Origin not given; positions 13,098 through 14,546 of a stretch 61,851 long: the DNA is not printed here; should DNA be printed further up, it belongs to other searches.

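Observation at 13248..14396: Oxidase subunit II fused to an amicyanin-like blue-copper domain, where caa3 oxidases carry cytochrome c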

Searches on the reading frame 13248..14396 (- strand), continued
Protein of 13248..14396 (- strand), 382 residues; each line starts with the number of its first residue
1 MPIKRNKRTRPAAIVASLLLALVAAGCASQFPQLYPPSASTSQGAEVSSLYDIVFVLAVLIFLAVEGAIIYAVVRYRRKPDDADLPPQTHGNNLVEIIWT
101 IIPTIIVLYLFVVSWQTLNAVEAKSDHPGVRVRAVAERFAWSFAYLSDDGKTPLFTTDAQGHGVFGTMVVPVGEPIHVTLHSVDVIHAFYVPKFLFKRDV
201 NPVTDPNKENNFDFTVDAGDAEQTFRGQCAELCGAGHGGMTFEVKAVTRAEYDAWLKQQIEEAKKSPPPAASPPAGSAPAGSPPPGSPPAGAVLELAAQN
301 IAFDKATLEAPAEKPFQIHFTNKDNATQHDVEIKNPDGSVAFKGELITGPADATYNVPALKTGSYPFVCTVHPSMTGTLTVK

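Call 30: find_related_loci(query=A1, collection=genome_contigs, flank=8000)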
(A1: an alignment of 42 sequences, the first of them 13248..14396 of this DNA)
Query A1 (382 aa) in genome_contigs; peptide patterns used: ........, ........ (x = any residue, [..] = any of these).
599 stretches matched a pattern (row limit reached: there are more); 591 encode a relative of the query (tblastn E <= 1e-3); the best 80 are kept; 80 distinct loci.
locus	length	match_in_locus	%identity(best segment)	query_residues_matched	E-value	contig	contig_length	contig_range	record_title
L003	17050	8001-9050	53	14-382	5e-118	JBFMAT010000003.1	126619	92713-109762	MAG: Chloroflexota bacterium isolate MAG145 MAG145_3, whole genome shotgun sequence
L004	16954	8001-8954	57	41-382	1e-114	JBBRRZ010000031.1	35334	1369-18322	MAG: Candidatus Limnocylindrales bacterium isolate La2_maxbin2.415 La2_maxbin2.415_K_2541442L35334_cov_76.7622, whole ge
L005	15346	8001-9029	53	34-382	7e-115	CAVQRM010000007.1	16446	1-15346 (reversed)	MAG: uncultured Chloroflexia bacterium isolate MFD09779.bin.2.225 genome assembly, contig: contig_97542, whole genome sh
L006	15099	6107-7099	53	26-382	4e-114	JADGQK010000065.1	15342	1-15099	MAG: Chloroflexota bacterium isolate Chersky.17_25 contig-100_1022, whole genome shotgun sequence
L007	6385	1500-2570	50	1-382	1e-113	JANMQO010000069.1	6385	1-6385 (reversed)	MAG: Chloroflexota bacterium isolate OTE_51_metabat_220 OTE_51_k141_5172759, whole genome shotgun sequence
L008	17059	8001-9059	51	1-382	5e-112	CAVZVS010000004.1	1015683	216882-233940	MAG: uncultured Chloroflexia bacterium isolate MFD02134.bin.2.66 genome assembly, contig: contig_5320, whole genome shot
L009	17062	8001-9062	51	23-382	9e-109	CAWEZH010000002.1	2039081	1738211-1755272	MAG: uncultured Chloroflexia bacterium isolate MFD09267.bin.1.5 genome assembly, contig: contig_20474, whole genome shot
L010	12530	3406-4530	50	13-382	2e-105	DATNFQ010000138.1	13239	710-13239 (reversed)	MAG TPA_asm: Patescibacteria group bacterium isolate SMAG_U11299 k141_4170578, whole genome shotgun sequence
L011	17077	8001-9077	48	12-382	1e-103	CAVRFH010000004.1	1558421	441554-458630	MAG: uncultured Chloroflexia bacterium isolate MFD04935.bin.2.120 genome assembly, contig: contig_1557, whole genome sho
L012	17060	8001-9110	47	2-382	1e-100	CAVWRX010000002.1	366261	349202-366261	MAG: uncultured Chloroflexia bacterium isolate MFD05442.bin.2.238 genome assembly, contig: contig_13027, whole genome sh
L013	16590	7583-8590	51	34-382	5e-100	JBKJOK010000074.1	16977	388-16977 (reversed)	MAG: Candidatus Limnocylindrales bacterium isolate ant_bin.41 S1Ck117_5202386_flag_0_multi_64.5862_len_16977, whole geno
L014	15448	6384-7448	48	12-382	2e-98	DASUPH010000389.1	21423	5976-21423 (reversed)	MAG TPA_asm: Candidatus Limnocylindrales bacterium isolate SMAG_U1649 k141_979748, whole genome shotgun sequence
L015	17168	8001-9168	46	2-382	1e-83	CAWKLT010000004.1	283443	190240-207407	MAG: uncultured Chloroflexia bacterium isolate MFD08497.bin.2.150 genome assembly, contig: contig_120455, whole genome s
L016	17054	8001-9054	42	34-382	2e-78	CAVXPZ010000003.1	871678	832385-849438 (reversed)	MAG: uncultured Chloroflexia bacterium isolate MFD02134.bin.2.2 genome assembly, contig: contig_5323, whole genome shotg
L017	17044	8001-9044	40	2-382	4e-66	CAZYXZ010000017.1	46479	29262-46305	MAG TPA_asm: uncultured Frankiaceae bacterium isolate binchicken_co174_30 genome assembly, contig: NODE_130_length_46479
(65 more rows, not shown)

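Call 47: search_solved_structures(query=window:13248-14396:-, max_evalue=0.00001, show_alignments=2)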
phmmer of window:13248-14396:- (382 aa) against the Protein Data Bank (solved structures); distinct sequences matched with E-value up to 0.00001: 38.
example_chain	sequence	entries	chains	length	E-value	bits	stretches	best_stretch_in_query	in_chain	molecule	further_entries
2yev_B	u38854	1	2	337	9.3e-31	110.5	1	42-272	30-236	CYTOCHROME C OXIDASE SUBUNIT 2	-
7q21_G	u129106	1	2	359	2.3e-28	102.6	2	166-257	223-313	Cytochrome c oxidase subunit 2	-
7qhm_E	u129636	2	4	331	2.5e-28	102.5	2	166-257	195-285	Cytochrome c oxidase subunit 2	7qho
8hcr_E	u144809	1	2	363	2.4e-27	99.3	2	167-263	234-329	CYTOCHROME AA3 SUBUNIT CtaC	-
9wcx_d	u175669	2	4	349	5.9e-26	94.7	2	166-267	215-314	cytochrome-c oxidase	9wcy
6adq_E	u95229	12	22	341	1.2e-25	93.7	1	166-260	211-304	Cytochrome c oxidase subunit 2 | Cytochrome aa3 subunit 2 | cytochrome-c oxidase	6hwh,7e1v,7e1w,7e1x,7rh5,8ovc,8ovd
7rh6_Q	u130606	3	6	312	3.6e-25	92.1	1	166-260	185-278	Cytochrome aa3 subunit 2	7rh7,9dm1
1ar1_B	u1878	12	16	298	2.2e-23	86.2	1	51-263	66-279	CYTOCHROME C OXIDASE | Cytochrome c oxidase subunit 2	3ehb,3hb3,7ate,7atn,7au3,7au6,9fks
1qle_B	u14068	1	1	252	2.4e-23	86.1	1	51-261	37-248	CYTOCHROME C OXIDASE POLYPEPTIDE II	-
8c8q_B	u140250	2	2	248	2.4e-19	72.9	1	40-258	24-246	Cytochrome c oxidase subunit 2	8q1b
1m56_B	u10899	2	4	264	5.4e-18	68.5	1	167-258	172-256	CYTOCHROME C OXIDASE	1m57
6pw1_B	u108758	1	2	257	6.4e-18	68.2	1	167-259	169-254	Cytochrome c oxidase subunit 2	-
3om3_B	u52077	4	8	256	7.1e-18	68.1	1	167-259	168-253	Cytochrome c oxidase subunit 2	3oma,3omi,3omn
2gsm_B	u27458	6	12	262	7.4e-18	68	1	167-259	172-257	Cytochrome c oxidase subunit 2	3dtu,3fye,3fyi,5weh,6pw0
7jro_b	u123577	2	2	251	8.8e-18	67.8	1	47-261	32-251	Cytochrome c oxidase subunit 2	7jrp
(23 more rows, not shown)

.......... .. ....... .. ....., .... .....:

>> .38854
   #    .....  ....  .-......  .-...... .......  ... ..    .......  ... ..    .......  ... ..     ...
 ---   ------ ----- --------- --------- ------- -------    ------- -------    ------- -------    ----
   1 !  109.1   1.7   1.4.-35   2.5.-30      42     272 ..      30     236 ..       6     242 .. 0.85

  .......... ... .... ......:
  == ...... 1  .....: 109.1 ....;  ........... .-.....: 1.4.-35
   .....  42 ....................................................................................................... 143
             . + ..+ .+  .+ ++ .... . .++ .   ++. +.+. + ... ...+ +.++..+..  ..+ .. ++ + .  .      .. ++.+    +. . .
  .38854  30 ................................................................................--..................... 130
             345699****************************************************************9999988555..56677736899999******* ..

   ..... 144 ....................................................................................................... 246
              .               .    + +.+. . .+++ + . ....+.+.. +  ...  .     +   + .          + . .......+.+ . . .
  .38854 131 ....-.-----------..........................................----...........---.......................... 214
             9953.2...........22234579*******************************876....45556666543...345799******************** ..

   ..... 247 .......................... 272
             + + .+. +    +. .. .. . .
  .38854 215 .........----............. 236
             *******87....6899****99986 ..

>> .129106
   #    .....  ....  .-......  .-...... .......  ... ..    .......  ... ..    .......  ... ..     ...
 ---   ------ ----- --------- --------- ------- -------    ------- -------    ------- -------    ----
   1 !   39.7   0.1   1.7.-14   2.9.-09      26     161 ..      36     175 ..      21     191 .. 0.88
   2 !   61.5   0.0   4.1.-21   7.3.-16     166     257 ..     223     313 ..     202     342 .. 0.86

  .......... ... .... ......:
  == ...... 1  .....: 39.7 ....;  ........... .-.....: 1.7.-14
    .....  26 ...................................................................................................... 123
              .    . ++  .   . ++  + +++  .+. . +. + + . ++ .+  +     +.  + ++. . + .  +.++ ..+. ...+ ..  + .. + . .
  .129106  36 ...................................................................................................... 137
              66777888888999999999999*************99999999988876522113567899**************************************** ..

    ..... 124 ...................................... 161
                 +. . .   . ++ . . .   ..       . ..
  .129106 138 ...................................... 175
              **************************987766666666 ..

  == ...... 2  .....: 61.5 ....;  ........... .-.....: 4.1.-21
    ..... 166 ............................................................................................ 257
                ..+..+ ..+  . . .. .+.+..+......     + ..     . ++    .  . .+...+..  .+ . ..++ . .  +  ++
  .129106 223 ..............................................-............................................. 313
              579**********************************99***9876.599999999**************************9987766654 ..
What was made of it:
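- Closest known: caa3-type. Same: Thermus subunit II is the best PDB sequence match for the core (E 9e-31, call 47).
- The core is most similar to Thermus caa3 subunit II up to the linker (call 47).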

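Call 62: find_encoding_contigs(protein=window:13248-14396:-, flank=1000, max_places=4)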
Protein window:13248-14396:- (382 aa): no gene with exactly this product is on record in the collection.
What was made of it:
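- Tried and rejected: The window's own CtaC is not on record (call 62).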
